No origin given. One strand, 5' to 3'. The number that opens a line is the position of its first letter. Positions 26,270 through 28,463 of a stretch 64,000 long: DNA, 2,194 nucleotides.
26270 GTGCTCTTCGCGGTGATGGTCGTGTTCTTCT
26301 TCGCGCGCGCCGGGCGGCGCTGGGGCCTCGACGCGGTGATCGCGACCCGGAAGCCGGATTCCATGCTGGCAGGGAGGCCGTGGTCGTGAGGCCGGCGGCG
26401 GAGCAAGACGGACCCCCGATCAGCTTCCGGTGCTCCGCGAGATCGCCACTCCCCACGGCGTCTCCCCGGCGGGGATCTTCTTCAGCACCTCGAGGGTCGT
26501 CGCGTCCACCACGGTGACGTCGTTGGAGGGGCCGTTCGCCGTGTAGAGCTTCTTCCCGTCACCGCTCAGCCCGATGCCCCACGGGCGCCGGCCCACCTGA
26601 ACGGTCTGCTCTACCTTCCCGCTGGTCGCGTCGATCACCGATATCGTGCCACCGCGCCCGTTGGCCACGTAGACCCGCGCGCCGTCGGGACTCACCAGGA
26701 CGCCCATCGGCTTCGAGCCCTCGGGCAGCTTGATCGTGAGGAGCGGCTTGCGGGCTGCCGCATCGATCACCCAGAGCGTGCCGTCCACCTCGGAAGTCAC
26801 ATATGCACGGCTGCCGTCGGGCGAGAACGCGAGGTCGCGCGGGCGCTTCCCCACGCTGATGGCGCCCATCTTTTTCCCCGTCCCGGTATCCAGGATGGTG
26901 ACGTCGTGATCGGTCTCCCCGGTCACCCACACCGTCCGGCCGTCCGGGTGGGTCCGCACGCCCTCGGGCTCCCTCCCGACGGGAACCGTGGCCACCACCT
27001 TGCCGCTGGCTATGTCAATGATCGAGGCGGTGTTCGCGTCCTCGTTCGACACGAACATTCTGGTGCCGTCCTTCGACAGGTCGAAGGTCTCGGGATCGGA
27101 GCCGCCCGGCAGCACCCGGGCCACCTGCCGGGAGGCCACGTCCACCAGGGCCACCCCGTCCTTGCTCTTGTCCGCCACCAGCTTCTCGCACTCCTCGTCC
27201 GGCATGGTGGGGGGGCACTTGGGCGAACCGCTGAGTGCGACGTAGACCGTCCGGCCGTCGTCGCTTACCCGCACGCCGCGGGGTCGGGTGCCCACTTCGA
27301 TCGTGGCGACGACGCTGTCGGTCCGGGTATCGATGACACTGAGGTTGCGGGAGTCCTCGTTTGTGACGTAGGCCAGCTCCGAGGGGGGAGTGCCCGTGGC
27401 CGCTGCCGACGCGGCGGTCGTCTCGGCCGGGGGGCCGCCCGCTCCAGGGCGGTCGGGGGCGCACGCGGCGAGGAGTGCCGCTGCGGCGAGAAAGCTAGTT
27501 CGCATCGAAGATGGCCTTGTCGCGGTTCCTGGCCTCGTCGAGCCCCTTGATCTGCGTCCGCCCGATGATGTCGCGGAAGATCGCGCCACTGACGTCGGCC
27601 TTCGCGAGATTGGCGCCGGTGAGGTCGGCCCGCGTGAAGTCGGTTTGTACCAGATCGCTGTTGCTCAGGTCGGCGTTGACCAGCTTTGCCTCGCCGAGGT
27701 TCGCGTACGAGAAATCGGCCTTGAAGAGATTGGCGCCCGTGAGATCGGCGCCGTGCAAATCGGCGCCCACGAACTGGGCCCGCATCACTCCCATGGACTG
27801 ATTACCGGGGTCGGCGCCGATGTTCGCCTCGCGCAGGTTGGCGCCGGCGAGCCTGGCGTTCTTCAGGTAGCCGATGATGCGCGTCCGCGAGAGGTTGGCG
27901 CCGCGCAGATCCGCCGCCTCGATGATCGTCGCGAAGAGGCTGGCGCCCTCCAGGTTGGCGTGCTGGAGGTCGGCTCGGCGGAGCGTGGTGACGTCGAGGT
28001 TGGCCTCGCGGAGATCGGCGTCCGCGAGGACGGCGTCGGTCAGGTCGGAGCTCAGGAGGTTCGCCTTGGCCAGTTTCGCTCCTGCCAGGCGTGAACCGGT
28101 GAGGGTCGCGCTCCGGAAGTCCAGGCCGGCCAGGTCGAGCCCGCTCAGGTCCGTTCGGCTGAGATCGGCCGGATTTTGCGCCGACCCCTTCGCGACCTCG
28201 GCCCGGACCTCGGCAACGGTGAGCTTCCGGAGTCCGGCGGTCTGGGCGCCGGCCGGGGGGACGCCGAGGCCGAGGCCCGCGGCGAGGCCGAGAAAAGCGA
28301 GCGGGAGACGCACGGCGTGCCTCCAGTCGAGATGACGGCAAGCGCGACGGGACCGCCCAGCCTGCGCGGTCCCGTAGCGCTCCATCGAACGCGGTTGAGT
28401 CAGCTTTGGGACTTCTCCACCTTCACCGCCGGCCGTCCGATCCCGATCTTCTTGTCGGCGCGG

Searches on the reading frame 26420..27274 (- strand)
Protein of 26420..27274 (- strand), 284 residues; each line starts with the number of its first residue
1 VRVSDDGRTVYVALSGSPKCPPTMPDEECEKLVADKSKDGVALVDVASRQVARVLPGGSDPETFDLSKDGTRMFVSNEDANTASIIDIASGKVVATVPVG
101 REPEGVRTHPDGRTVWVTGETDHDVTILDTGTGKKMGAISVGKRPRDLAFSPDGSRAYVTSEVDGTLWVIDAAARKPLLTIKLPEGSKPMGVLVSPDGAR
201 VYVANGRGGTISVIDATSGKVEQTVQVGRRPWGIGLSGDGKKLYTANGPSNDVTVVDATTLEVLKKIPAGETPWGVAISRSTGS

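Call 40: search_protein_families(library=pfam, proteins=[window:26420-27274:-], max_evalue=0.0001)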
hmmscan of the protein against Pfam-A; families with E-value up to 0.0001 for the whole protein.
window:26420-27274:- (284 aa): 9 families
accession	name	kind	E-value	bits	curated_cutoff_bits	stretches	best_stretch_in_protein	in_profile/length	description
PF25174.1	Beta-prop_THOC3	-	2.6e-20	73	305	2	147-270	51-170/272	THOC3 beta-propeller domain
PF21783.3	YNCE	-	7.7e-20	71.9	27.1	2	31-108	256-333/339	YNCE-like beta-propeller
PF10282.15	Lactonase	-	4.9e-16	59.3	21.7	1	138-257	186-319/344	Lactonase, 7-bladed beta-propeller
PF02239.22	Cytochrom_D1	-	6.1e-15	55.1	25.5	1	159-273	9-121/368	Cytochrome D1 heme domain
PF08450.18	SGL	-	1.1e-09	38.7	26.3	0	25-161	114-244/246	SMP-30/Gluconolactonase/LRE-like region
PF25175.1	Beta-prop_WDR5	-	2.7e-08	33.9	250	1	71-226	64-218/296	WDR5 beta-propeller domain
PF23414.1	Beta-prop_EML_2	-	1.1e-07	32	90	0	72-159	11-98/266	Echinoderm microtubule-associated protein second beta-propeller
PF24814.1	WD40_Prp19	-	2.9e-07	30.3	320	0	72-154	104-189/281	Prp19 WD40 domain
PF12894.13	ANAPC4_WD40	-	1.8e-05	25.3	22.9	0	67-102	47-81/91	Anaphase-promoting complex subunit 4 WD40 domain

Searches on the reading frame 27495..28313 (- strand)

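Call 40: search_protein_families(library=pfam, proteins=[window:27495-28313:-], max_evalue=0.0001)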
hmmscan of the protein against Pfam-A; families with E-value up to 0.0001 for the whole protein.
window:27495-28313:- (272 aa): 3 families
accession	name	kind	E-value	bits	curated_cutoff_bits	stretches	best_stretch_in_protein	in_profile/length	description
PF00805.28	Pentapeptide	-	1.4e-44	149.6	20.2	5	209-248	1-40/40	Pentapeptide repeats (8 copies)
PF13599.13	Pentapeptide_4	-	3.3e-21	75.6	38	3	185-247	7-69/78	Pentapeptide repeat region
PF13576.12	Pentapeptide_3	-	2.2e-13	50.6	27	0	214-247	10-45/48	Pentapeptide repeats (9 copies)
